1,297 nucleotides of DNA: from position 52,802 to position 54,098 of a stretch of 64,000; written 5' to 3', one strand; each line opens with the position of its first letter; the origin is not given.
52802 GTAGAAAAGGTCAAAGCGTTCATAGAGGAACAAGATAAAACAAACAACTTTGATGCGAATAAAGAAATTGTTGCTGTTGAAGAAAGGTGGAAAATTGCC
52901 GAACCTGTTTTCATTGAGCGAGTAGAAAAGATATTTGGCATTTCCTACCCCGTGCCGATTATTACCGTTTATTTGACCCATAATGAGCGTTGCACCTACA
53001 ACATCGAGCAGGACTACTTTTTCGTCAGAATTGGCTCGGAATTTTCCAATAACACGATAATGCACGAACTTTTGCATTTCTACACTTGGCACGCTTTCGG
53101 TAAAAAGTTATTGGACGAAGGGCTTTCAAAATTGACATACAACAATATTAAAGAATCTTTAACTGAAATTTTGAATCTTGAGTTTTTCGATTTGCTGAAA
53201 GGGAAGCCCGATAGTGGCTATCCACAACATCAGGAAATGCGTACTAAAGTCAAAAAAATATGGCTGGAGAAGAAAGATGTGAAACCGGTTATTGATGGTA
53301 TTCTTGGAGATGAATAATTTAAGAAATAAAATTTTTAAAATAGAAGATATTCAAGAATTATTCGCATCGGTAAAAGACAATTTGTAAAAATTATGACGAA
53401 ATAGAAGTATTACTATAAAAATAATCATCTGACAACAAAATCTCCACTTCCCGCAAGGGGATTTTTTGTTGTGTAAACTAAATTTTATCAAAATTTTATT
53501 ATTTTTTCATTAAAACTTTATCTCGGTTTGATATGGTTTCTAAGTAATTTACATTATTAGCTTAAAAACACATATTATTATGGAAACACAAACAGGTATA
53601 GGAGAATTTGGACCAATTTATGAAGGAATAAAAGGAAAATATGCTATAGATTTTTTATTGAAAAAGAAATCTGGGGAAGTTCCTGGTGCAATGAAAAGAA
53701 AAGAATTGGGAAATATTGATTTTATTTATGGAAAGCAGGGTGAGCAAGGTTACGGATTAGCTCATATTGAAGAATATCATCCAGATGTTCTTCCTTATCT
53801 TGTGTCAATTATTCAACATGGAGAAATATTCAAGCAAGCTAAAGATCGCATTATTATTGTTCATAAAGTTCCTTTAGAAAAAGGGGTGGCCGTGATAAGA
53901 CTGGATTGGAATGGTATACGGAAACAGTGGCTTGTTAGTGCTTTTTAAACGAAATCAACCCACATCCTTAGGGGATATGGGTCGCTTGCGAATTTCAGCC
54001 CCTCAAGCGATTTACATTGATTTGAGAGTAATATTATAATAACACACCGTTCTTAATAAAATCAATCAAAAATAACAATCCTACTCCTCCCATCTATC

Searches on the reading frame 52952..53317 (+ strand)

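Call 12: search_protein_families(library=pfam, proteins=[window:52952-53317:+], max_evalue=0.01)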
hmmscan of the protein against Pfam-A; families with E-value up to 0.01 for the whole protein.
window:52952-53317:+ (121 aa): 1 family
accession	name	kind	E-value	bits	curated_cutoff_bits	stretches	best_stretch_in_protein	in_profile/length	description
PF10263.15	SprT-like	-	0.0071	16.6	25.6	0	28-51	57-80/108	SprT-like family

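Call 68: search_protein_families(library=phrogs, proteins=[window:52952-53317:+], max_evalue=0.01)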
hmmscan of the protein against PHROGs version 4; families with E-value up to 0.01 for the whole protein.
window:52952-53317:+ (121 aa): 0 families

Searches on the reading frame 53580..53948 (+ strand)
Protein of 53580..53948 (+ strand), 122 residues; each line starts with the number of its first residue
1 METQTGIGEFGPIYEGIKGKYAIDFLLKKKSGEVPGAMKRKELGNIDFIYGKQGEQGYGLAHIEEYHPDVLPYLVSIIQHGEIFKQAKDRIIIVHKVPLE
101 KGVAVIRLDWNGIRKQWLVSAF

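Call 12: search_protein_families(library=pfam, proteins=[window:53580-53948:+], max_evalue=0.01)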
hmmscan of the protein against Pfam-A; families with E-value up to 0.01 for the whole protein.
window:53580-53948:+ (122 aa): 1 family
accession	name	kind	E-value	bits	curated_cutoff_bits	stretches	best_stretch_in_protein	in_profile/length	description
PF18809.6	PBECR1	-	1.6e-08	35.4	27.6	1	37-122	1-98/104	phage-Barnase-EndoU-ColicinE5/D-RelE like nuclease1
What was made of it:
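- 53580..53948 (+): 122-aa PBECR1-domain protein (phage-Barnase-EndoU-ColicinE5/D-RelE-like nuclease 1). Pfam PF18809, 1.6e-8 (call 12).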

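Call 21: find_encoding_contigs(protein=window:53580-53948:+, flank=3000, max_places=10)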
Protein window:53580-53948:+ (122 aa): 12 contigs read that carry it; 10 places shown.
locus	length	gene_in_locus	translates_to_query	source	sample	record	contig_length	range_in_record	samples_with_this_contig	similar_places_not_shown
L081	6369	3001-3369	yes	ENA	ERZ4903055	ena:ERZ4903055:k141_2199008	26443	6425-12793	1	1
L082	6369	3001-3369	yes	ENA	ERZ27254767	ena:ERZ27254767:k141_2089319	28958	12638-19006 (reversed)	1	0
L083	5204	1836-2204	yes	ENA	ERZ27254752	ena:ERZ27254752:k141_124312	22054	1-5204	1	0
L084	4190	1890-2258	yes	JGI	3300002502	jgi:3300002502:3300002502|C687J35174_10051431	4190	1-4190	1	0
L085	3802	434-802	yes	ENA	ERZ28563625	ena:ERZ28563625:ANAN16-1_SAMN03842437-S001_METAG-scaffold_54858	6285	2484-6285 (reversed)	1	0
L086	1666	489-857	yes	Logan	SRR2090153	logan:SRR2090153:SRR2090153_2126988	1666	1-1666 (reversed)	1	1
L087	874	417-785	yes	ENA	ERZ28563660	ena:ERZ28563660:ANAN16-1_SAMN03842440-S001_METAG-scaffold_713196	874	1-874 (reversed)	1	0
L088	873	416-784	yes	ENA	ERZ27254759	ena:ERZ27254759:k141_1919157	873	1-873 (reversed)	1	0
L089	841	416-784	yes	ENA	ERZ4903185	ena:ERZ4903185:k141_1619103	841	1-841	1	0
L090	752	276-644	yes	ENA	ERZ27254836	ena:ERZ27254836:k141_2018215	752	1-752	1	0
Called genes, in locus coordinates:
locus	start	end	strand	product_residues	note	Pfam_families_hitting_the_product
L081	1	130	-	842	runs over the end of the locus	PF00912:Transgly, PF00905:Transpeptidase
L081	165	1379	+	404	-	PF00579:tRNA-synt_1b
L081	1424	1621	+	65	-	-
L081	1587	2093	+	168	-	-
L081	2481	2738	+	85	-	-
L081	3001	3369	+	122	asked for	PF18809:PBECR1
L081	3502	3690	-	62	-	-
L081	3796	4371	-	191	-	PF02075:RuvC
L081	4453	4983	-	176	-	PF20772:TACO1_YebC_N, PF01709:Transcrip_reg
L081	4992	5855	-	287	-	PF02498:Bro-N (weak)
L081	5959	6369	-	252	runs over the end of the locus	PF01978:TrmB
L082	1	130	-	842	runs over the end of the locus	PF00912:Transgly, PF00905:Transpeptidase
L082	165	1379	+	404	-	PF00579:tRNA-synt_1b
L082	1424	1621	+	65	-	-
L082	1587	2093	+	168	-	-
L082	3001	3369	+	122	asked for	PF18809:PBECR1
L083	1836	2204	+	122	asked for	PF18809:PBECR1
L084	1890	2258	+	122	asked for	PF18809:PBECR1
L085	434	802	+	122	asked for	PF18809:PBECR1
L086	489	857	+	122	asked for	PF18809:PBECR1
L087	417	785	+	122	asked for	PF18809:PBECR1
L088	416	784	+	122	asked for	PF18809:PBECR1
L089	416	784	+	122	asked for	PF18809:PBECR1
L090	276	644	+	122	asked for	PF18809:PBECR1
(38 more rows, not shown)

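Call 27: find_homologous_proteins(query=window:53580-53948:+, max_evalue=0.001)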
Query window:53580-53948:+ (122 aa): 10 proteins with E <= 0.001 among 13 candidates.
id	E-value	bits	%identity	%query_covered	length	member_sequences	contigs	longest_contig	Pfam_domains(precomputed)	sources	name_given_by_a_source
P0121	3.2e-75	268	99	100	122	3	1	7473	PF18809.7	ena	-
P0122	5.6e-54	200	76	98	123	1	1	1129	PF18809.7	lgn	-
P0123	1.2e-53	199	73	98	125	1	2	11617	PF18809.7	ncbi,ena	-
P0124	2.8e-53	197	69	98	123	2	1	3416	PF18809.7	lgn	-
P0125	1.7e-51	192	69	100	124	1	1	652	PF18809.7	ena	-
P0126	4.9e-47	177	68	96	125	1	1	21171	PF18809.7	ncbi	-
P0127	1.7e-45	172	72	88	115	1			PF18809.7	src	-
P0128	1.8e-37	146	74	70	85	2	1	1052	PF18809.7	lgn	-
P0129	2.1e-34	136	68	70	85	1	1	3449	PF18809.7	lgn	-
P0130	5.5e-28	116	75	61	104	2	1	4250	-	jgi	-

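Call 30: find_encoding_contigs(protein=P0123, flank=10000, max_places=2)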
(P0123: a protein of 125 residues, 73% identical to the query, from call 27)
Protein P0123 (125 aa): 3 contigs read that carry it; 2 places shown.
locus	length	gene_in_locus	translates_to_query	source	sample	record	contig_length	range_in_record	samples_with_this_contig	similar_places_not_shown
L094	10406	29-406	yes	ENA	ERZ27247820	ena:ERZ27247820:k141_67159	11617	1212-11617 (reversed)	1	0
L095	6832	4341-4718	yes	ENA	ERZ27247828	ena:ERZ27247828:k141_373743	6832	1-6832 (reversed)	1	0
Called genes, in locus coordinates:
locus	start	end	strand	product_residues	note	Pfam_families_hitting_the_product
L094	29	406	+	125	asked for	PF18809:PBECR1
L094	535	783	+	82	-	PF03840:SecG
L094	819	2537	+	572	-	PF00496:SBP_bac_5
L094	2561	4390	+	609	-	PF00753:Lactamase_B, PF23023:Anti-Pycsar_Apyc1 (faint), PF12706:Lactamase_B_2, PF22505:RNase_J_b_CASP, PF07521:RMMBL (weak), PF17770:RNase_J_C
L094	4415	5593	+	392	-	PF07690:MFS_1, PF12832:MFS_1_like, PF07690:MFS_1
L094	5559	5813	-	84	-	PF00462:Glutaredoxin, PF13417:GST_N_3, PF13409:GST_N_2 (weak)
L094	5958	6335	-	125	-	PF18809:PBECR1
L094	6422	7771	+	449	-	PF03952:Enolase_N, PF00113:Enolase_C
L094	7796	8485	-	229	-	PF00300:His_Phos_1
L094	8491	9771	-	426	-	PF09335:VTT_dom, PF01569:PAP2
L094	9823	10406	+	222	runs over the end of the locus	PF00072:Response_reg, PF00486:Trans_reg_C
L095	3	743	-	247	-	?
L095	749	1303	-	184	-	PF04011:LemA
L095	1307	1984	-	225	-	-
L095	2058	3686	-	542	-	PF00118:Cpn60_TCP1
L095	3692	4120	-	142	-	PF00166:Cpn10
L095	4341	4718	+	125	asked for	PF18809:PBECR1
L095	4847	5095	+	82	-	PF03840:SecG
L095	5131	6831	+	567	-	?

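Call 31: find_encoding_contigs(protein=P0126, flank=10000, max_places=2)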
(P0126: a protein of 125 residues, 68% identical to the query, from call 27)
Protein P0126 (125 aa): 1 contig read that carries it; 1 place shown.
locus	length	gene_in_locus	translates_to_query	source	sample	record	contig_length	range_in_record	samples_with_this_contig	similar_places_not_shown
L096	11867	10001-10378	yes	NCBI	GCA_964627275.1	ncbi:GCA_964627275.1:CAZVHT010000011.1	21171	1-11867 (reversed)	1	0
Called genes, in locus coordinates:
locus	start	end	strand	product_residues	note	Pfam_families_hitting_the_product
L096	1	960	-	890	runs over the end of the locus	PF03477:ATP-cone, PF00317:Ribonuc_red_lgN, PF02867:Ribonuc_red_lgC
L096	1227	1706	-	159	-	PF02643:DUF192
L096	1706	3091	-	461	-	PF02934:GatB_N, PF02637:GatB_Yqey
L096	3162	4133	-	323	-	PF01018:GTP1_OBG, PF03193:RsgA_GTPase (faint), PF01926:MMR_HSR1, PF02421:FeoB_N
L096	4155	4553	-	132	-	-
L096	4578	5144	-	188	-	PF09335:VTT_dom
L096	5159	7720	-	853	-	PF07517:SecA_DEAD, PF01043:SecA_PP_bind, PF21090:P-loop_SecA, PF07516:SecA_SW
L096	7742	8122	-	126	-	-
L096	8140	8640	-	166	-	PF13274:SocA_Panacea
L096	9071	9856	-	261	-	PF01565:FAD_binding_4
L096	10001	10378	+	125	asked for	PF18809:PBECR1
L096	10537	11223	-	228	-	PF12705:PDDEXK_1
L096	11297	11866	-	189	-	?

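Call 68: search_protein_families(library=phrogs, proteins=[window:53580-53948:+], max_evalue=0.01)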
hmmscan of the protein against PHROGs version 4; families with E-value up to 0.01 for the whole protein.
window:53580-53948:+ (122 aa): 2 families
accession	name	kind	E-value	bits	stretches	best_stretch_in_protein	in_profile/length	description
phrog_13543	-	unknown function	1.8e-10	39.9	1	7-91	678-770/1879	-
phrog_14348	-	unknown function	2.5e-07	30.3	1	16-68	103-155/934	-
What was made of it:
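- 53580..53948 (+): It matches the interior of large phage proteins in PHROGs (call 68).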
